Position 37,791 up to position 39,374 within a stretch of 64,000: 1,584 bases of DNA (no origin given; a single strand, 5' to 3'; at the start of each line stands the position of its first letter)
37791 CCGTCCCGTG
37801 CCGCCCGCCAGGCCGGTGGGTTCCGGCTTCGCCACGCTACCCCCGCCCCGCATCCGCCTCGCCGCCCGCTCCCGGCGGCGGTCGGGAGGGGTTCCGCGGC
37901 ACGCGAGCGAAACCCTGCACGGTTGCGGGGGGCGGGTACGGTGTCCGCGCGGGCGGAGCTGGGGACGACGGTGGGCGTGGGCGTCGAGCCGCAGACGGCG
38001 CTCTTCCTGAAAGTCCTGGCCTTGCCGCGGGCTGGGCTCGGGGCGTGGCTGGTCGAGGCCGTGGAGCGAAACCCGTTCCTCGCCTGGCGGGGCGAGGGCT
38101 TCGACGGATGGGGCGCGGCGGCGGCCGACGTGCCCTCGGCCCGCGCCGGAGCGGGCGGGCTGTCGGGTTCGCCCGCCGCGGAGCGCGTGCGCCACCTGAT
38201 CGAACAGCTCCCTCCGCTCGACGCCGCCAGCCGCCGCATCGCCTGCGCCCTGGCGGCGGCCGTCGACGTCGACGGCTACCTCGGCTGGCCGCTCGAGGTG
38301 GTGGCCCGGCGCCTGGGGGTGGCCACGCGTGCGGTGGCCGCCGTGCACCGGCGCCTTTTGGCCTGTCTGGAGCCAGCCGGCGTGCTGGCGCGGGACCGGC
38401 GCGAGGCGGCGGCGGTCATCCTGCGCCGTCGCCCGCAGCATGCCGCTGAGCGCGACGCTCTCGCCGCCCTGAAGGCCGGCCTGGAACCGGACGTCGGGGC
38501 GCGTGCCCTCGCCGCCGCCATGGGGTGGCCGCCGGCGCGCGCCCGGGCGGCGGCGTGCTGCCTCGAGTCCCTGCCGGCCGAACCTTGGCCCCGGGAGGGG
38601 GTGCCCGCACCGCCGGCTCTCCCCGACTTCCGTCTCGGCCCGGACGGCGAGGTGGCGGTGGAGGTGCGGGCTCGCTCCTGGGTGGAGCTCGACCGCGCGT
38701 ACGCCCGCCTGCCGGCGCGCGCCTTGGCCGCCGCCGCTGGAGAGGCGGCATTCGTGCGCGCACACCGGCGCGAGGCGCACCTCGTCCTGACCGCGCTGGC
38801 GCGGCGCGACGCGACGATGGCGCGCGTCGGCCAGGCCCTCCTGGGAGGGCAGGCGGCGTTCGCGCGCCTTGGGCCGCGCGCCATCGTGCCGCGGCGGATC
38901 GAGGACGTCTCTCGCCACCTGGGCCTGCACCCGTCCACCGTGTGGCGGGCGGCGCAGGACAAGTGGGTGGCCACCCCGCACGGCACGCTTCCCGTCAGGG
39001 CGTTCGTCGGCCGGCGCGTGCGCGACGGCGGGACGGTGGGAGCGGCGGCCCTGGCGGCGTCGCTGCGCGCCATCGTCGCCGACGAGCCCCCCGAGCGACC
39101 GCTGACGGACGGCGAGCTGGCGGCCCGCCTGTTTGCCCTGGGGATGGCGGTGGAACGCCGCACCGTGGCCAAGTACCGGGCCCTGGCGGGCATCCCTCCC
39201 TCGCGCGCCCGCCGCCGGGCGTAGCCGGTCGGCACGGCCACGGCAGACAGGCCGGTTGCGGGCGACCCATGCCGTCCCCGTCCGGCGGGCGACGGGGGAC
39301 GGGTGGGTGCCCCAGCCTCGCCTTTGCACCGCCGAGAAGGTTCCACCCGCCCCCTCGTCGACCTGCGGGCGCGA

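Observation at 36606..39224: Self-contained sigma-54 cassette: divergent rpoN-like gene and a PAS-AAA+ activator with no DNA-binding domain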

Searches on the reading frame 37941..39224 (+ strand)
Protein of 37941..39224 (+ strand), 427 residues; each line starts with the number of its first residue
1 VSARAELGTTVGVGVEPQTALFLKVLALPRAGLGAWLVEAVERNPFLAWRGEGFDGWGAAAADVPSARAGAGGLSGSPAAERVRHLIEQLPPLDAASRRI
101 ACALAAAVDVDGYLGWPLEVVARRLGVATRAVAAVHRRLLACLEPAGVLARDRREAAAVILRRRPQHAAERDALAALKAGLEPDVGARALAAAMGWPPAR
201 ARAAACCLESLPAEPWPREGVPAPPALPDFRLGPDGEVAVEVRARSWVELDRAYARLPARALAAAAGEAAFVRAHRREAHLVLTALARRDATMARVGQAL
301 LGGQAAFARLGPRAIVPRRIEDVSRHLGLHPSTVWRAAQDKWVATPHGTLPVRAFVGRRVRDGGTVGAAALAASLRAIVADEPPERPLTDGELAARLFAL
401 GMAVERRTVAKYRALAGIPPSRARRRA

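Call 3: search_protein_families(library=pfam, proteins=[window:37941-39224:+], max_evalue=0.01)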
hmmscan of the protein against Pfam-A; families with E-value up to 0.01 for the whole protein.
window:37941-39224:+ (427 aa): 5 families
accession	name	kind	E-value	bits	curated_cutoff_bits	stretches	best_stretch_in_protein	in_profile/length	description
PF04552.19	Sigma54_DBD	-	3.3e-34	118.4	22.8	1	271-426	3-160/160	Sigma-54, DNA binding domain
PF04963.19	Sigma54_CBD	-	2.2e-11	44.3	22.9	1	84-244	14-173/185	Sigma-54 factor, core binding domain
PF13542.12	HTH_Tnp_ISL3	-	0.00017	21.4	27.4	0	321-338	30-47/51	Helix-turn-helix domain of transposase family ISL3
PF13384.12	HTH_23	-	0.0017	18.5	24.6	0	98-138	6-40/50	Homeodomain-like domain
PF08281.18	Sigma70_r4_2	-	0.0063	16.6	25.7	0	320-337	29-46/54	Sigma-70, region 4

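Call 11: find_homologous_proteins(query=window:37941-39224:+, max_evalue=0.00001)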
Query window:37941-39224:+ (427 aa): 26 proteins with E <= 0.00001 among 8000 candidates.
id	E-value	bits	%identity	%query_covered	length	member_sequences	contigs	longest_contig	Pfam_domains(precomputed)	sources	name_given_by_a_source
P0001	2.7e-237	806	91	100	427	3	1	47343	PF04963.20,PF04552.20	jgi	jgi:RNA polymerase sigma-54 factor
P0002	1.2e-25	109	38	42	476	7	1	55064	PF04963.20,PF00309.26,PF04552.20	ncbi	-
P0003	3.6e-25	107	34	94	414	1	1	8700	PF04963.20,PF00309.26,PF04552.20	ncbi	-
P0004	4.6e-24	104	27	100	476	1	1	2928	PF04963.20,PF00309.26,PF04552.20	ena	-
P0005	2.7e-22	98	29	88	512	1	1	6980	PF04963.20,PF00309.26,PF04552.20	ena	-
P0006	3.1e-22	98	33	67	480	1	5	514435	PF04963.20,PF00309.26,PF04552.20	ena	-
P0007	4.2e-22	97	30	79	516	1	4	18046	PF04963.20,PF00309.26,PF04552.20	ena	-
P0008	1.8e-21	95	32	80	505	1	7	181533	PF04963.20,PF00309.26,PF04552.20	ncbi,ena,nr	ncbi:MAG: RNA polymerase factor sigma-54 [Mesorhizobium sp.]|nr:RNA polymerase factor sigma-54 [Meso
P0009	1.3e-20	92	32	78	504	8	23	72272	PF04963.20,PF00309.26,PF04552.20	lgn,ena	-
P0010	2.5e-20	91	31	46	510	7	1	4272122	PF04963.20,PF00309.26,PF04552.20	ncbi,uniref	ncbi:RNA polymerase factor sigma-54 [Mesorhizobium sp. PUT5]|uniref:RNA polymerase factor sigma-54 n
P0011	1.5e-19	89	28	77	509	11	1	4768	PF04963.20,PF00309.26,PF04552.20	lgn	-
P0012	1.7e-19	89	30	88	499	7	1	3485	PF04963.20,PF00309.26,PF04552.20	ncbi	-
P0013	3.1e-19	88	30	76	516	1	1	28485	PF04963.20,PF00309.26,PF04552.20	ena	-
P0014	3.1e-19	88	30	80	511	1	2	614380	PF04963.20,PF00309.26,PF04552.20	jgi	jgi:RNA polymerase sigma-54 factor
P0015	1.0e-18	86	31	46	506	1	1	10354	PF04963.20,PF00309.26,PF04552.20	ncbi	-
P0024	3.1e-14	71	34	95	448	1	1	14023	PF04963.20,PF00309.26,PF04552.20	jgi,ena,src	-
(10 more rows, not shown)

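Call 13: find_encoding_contigs(protein=P0001, flank=10000, max_places=6)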
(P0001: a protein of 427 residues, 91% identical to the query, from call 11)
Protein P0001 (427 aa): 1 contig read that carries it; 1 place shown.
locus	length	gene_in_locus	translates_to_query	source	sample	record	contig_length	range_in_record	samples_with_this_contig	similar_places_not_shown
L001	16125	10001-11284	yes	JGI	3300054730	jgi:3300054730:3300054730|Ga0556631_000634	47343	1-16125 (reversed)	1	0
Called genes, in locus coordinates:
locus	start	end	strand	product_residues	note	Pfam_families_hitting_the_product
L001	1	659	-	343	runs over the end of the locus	PF00892:EamA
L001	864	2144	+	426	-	PF01946:Thi4 (faint), PF01266:DAO, PF01593:Amino_oxidase (faint), PF13450:NAD_binding_8 (weak)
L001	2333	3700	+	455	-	PF00202:Aminotran_3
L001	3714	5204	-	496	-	PF00171:Aldedh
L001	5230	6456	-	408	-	PF03435:Sacchrp_dh_NADP, PF16653:Sacchrp_dh_C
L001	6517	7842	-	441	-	PF00202:Aminotran_3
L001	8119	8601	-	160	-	PF07609:DUF1572, PF04978:MST, PF12867:DinB_2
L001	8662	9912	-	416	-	PF00989:PAS (weak), PF08448:PAS_4, PF13426:PAS_9, PF07728:AAA_5 (faint), PF00158:Sigma54_activat, PF14532:Sigma54_activ_2, PF25601:AAA_lid_14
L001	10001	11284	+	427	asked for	PF04963:Sigma54_CBD, PF04552:Sigma54_DBD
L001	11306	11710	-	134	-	PF02656:DUF202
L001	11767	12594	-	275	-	PF02673:BacA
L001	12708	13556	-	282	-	PF17284:Spermine_synt_N, PF01564:Spermine_synth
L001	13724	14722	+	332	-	PF08240:ADH_N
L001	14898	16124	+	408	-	PF07690:MFS_1, PF00083:Sugar_tr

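Call 14: find_encoding_contigs(protein=window:37941-39224:+, flank=10000, max_places=6)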
Protein window:37941-39224:+ (427 aa): 3 contigs read that carry it; 3 places shown.
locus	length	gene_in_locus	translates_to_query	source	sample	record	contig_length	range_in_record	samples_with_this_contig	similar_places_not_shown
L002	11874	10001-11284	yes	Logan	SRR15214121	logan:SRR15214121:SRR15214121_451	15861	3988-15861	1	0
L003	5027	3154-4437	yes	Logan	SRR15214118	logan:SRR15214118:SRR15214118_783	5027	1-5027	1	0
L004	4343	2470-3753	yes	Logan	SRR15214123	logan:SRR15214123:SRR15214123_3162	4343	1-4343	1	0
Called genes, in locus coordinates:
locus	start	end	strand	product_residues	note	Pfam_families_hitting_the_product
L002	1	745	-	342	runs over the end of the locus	PF00892:EamA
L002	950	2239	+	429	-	PF01266:DAO, PF01593:Amino_oxidase (faint), PF13450:NAD_binding_8 (weak)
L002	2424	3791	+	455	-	PF00202:Aminotran_3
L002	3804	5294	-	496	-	PF00171:Aldedh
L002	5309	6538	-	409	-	PF03435:Sacchrp_dh_NADP, PF16653:Sacchrp_dh_C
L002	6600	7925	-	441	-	PF00202:Aminotran_3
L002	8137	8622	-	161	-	PF07609:DUF1572, PF04978:MST, PF12867:DinB_2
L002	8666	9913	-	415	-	PF00989:PAS (weak), PF08448:PAS_4, PF13426:PAS_9, PF07728:AAA_5 (faint), PF00158:Sigma54_activat, PF14532:Sigma54_activ_2, PF25601:AAA_lid_14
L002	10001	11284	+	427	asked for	PF04963:Sigma54_CBD, PF04552:Sigma54_DBD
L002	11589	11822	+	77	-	-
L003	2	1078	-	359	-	?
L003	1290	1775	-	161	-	PF07609:DUF1572, PF04978:MST, PF12867:DinB_2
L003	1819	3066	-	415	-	PF00989:PAS (weak), PF08448:PAS_4, PF13426:PAS_9, PF07728:AAA_5 (faint), PF00158:Sigma54_activat, PF14532:Sigma54_activ_2, PF25601:AAA_lid_14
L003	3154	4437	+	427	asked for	PF04963:Sigma54_CBD, PF04552:Sigma54_DBD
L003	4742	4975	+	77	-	-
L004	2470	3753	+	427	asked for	PF04963:Sigma54_CBD, PF04552:Sigma54_DBD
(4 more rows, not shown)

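Call 24: find_related_loci(query=A2, collection=genome_contigs, flank=10000)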
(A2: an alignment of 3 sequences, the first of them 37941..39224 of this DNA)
Query A2 (427 aa) in genome_contigs; peptide patterns used: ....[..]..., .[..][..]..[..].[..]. (x = any residue, [..] = any of these).
40 stretches matched a pattern, but none encodes a relative of the query by tblastn (E <= 1e-3).

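Call 27: find_related_loci(query=A2, collection=metagenome_contigs, flank=10000)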
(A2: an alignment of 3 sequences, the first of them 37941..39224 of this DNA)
Query A2 (427 aa) in metagenome_contigs; peptide patterns used: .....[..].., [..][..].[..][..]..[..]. (x = any residue, [..] = any of these).
289 stretches matched a pattern, but none encodes a relative of the query by tblastn (E <= 1e-3).

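Call 28: find_homologous_proteins(query=A2, max_evalue=1e-10)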
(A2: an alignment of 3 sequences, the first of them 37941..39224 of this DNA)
Query A2 (3 sequences) (427 aa, profile of the alignment): 15 proteins with E <= 1e-10 among 8000 candidates.
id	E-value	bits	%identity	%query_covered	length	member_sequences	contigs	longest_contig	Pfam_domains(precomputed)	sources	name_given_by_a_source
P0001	9.1e-237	804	91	100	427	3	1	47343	PF04963.20,PF04552.20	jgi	jgi:RNA polymerase sigma-54 factor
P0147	3.7e-206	703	40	98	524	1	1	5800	PF04963.20,PF04552.20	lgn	-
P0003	7.1e-33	132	34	94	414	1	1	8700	PF04963.20,PF00309.26,PF04552.20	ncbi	-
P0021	4.1e-32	130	28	80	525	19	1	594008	PF04963.20,PF00309.26,PF04552.20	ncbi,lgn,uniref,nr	ncbi:RNA polymerase sigma-54 factor [Rhizobium azooxidifex]|uniref:RNA polymerase sigma-54 factor n=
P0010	4.2e-32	130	31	46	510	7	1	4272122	PF04963.20,PF00309.26,PF04552.20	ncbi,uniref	ncbi:RNA polymerase factor sigma-54 [Mesorhizobium sp. PUT5]|uniref:RNA polymerase factor sigma-54 n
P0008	4.6e-32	130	32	80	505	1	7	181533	PF04963.20,PF00309.26,PF04552.20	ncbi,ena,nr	ncbi:MAG: RNA polymerase factor sigma-54 [Mesorhizobium sp.]|nr:RNA polymerase factor sigma-54 [Meso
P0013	1.5e-31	128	30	76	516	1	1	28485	PF04963.20,PF00309.26,PF04552.20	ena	-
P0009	4.0e-31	127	32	78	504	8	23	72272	PF04963.20,PF00309.26,PF04552.20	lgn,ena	-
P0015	1.3e-29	122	31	46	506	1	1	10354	PF04963.20,PF00309.26,PF04552.20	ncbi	-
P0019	5.6e-29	120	29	78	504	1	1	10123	PF04963.20,PF00309.26,PF04552.20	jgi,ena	-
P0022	1.8e-28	118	29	78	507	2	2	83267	PF04963.20,PF00309.26,PF04552.20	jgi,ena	jgi:RNA polymerase sigma-54 factor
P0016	4.5e-28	117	28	99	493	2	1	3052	PF04963.20,PF00309.26,PF04552.20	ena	-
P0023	7.0e-27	113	32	41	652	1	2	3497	PF04963.20,PF00309.26,PF04552.20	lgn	-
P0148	3.2e-24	104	38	55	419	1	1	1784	PF04963.20,PF00309.26,PF04552.20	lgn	-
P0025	5.3e-23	100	34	98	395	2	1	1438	PF04963.20,PF13384.13,PF13545.13,PF04552.20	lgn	-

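Call 31: search_protein_families(library=pfam, proteins=[window:37941-39224:+, P0001, P0147], max_evalue=10)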
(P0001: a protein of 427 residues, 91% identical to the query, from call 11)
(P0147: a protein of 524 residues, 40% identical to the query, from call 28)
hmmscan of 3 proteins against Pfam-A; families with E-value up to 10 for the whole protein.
window:37941-39224:+ (427 aa): 10 families
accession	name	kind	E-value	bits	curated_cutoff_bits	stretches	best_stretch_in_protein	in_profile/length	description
PF04552.19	Sigma54_DBD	-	3.3e-34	118.4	22.8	1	271-426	3-160/160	Sigma-54, DNA binding domain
PF04963.19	Sigma54_CBD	-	2.2e-11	44.3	22.9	1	84-244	14-173/185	Sigma-54 factor, core binding domain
PF13542.12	HTH_Tnp_ISL3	-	0.00017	21.4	27.4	1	321-338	30-47/51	Helix-turn-helix domain of transposase family ISL3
PF13384.12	HTH_23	-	0.0017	18.5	24.6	2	98-138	6-40/50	Homeodomain-like domain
PF08281.18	Sigma70_r4_2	-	0.0063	16.6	25.7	0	320-337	29-46/54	Sigma-70, region 4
PF00309.25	Sigma54_AID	-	0.042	14.1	23.8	1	17-47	14-44/46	Sigma-54 factor, Activator interacting domain (AID)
PF13412.12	HTH_24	-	0.1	12.7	21.9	0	322-337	22-37/48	Winged helix-turn-helix DNA-binding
PF13404.12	HTH_AsnC-type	-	0.11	12.7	27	1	320-336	20-36/42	AsnC-type helix-turn-helix domain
PF09339.16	HTH_IclR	-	0.57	10.4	22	1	319-337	20-38/52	IclR helix-turn-helix domain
PF12728.13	HTH_17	-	0.86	10.4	27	1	320-340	4-24/51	Helix-turn-helix domain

P0001 (427 aa): 10 families
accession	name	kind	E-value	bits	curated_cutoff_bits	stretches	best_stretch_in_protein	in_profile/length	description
PF04552.19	Sigma54_DBD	-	4.6e-33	114.6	22.8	1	272-426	4-160/160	Sigma-54, DNA binding domain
PF04963.19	Sigma54_CBD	-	4e-12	46.7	22.9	1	84-245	14-174/185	Sigma-54 factor, core binding domain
PF13542.12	HTH_Tnp_ISL3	-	0.00071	19.4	27.4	1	320-338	29-47/51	Helix-turn-helix domain of transposase family ISL3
PF13384.12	HTH_23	-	0.0024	18.1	24.6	2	98-138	6-40/50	Homeodomain-like domain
PF08281.18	Sigma70_r4_2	-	0.0034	17.5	25.7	0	113-134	24-45/54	Sigma-70, region 4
PF00309.25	Sigma54_AID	-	0.013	15.7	23.8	1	17-47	14-44/46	Sigma-54 factor, Activator interacting domain (AID)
PF13404.12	HTH_AsnC-type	-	0.022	15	27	1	320-336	20-36/42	AsnC-type helix-turn-helix domain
PF09339.16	HTH_IclR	-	0.1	12.8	22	1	319-337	20-38/52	IclR helix-turn-helix domain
PF12728.13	HTH_17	-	0.11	13.3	27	1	320-360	4-36/51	Helix-turn-helix domain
PF13412.12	HTH_24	-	0.11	12.5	21.9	0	322-337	22-37/48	Winged helix-turn-helix DNA-binding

P0147 (524 aa): 8 families
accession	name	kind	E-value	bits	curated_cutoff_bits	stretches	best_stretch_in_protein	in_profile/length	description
PF04552.19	Sigma54_DBD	-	5.2e-31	108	22.8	1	352-504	3-158/160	Sigma-54, DNA binding domain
PF04963.19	Sigma54_CBD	-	1.4e-10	41.7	22.9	1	130-257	15-137/185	Sigma-54 factor, core binding domain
PF13545.12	HTH_Crp_2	-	0.005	17.2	27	1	396-420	19-44/70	Crp-like helix-turn-helix domain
PF14490.11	HHH_RecD2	-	0.0084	16.4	27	1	148-190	42-82/92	ATP-dependent RecD2 DNA helicase HHH domain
PF25803.1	Spectrin_SYNE1_2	-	0.073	13.8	27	1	128-187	46-104/113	Nesprin-1, spectrin repeats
PF13384.12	HTH_23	-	0.13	12.6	24.6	1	401-420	20-39/50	Homeodomain-like domain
PF00309.25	Sigma54_AID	-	0.15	12.4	23.8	1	51-79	17-45/46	Sigma-54 factor, Activator interacting domain (AID)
PF09339.16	HTH_IclR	-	0.2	11.9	22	1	397-420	17-40/52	IclR helix-turn-helix domain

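Call 32: search_protein_families(library=ncbifam, proteins=[window:37941-39224:+], max_evalue=0.00001)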
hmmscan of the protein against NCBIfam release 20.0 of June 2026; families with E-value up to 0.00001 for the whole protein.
window:37941-39224:+ (427 aa): 7 families
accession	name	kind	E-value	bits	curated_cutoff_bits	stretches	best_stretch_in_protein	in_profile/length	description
TIGR02395.1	rpoN_sigma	equivalog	5.1e-51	174.1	277.35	1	22-425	14-434/434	RNA polymerase factor sigma-54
NF004595.0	PRK05932.1-2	equivalog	4.5e-46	157.7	513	1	89-426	134-482/484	RNA polymerase factor sigma-54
NF009118.0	PRK12469.1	subfamily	6.1e-43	147.4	396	1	87-427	130-481/483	RNA polymerase factor sigma-54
NF004596.0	PRK05932.1-3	subfamily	1.7e-38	132.9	499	2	234-426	310-506/515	RNA polymerase factor sigma-54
NF004598.0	PRK05932.1-5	equivalog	2e-34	119.2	621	1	84-425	150-502/504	RNA polymerase factor sigma-54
NF004597.0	PRK05932.1-4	equivalog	2e-30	105.7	817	1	248-426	297-475/477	RNA polymerase factor sigma-54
NF004602.0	PRK05932.2-4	equivalog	1.7e-25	89.8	506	1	267-426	253-410/416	RNA polymerase factor sigma-54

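Call 35: search_protein_representatives(alignment_id=A3)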
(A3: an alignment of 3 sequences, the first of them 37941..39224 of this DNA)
Query: 3 sequences, 427 profile positions. Proteins with E-value up to 0.001 (for the whole library): 11622; up to 1e-10: 8542; up to 1e-30: 1907. The best 150 are listed.
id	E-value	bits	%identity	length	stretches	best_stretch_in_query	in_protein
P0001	2.9e-237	804.1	-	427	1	1-427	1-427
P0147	1.2e-206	703.3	-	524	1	7-427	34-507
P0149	2.5e-51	191.5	-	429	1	6-425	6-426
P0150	1.2e-50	189.2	-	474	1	12-426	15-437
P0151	3.1e-50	187.9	-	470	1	6-425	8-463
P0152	3.2e-49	184.6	-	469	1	6-426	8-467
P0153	5.7e-49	183.8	-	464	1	7-425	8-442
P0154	6.8e-49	183.5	-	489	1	9-425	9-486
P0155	3.5e-48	181.2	-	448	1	13-426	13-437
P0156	7.5e-48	180.1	-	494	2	90-426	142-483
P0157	9.8e-48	179.7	-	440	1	14-423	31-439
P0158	1.4e-47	179.2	-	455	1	4-426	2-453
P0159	1.4e-47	179.1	-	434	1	16-426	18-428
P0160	4.8e-47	177.4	-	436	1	3-426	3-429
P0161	4.6e-46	174.2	-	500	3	259-426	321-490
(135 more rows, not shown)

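Call 36: list_cluster_members(proteins=[P0149, P0150, P0151, P0152, P0153, P0154, P0155, P0003, P0024, P0001])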
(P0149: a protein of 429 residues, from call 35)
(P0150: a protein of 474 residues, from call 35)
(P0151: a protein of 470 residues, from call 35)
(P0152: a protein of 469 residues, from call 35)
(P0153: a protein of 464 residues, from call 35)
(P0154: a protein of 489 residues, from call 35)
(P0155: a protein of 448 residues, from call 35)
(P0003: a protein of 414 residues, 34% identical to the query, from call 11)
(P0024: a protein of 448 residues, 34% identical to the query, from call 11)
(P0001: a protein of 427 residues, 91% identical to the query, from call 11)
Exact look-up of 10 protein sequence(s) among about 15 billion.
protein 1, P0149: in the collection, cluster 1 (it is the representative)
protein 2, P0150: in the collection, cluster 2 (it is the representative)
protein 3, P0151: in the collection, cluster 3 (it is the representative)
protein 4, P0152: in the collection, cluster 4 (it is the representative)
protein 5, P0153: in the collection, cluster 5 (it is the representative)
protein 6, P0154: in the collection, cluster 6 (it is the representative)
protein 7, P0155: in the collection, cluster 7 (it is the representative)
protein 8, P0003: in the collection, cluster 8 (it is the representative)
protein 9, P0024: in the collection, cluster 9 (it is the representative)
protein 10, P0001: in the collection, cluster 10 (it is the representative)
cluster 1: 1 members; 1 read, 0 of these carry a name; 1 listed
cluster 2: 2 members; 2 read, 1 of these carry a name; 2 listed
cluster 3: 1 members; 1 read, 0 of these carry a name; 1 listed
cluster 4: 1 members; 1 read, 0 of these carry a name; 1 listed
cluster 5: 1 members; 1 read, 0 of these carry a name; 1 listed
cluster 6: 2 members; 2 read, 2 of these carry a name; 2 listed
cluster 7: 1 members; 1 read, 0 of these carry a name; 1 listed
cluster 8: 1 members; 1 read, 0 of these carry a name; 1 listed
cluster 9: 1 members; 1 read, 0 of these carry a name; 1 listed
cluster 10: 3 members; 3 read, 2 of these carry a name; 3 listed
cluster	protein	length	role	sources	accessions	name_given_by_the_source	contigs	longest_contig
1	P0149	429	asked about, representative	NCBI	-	-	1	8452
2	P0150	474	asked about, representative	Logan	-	-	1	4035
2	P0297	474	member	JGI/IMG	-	RNA polymerase sigma-54 factor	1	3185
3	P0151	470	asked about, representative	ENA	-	-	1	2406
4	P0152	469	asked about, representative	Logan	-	-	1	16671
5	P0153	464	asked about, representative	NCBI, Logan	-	-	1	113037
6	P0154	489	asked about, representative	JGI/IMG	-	RNA polymerase sigma-54 factor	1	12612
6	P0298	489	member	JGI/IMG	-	RNA polymerase sigma-54 factor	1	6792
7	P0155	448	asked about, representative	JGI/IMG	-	-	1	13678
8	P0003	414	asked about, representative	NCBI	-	-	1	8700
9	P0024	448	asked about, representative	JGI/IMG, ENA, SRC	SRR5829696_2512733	-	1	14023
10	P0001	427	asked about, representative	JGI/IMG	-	RNA polymerase sigma-54 factor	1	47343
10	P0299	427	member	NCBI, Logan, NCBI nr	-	-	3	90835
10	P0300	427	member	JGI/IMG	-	RNA polymerase sigma-54 factor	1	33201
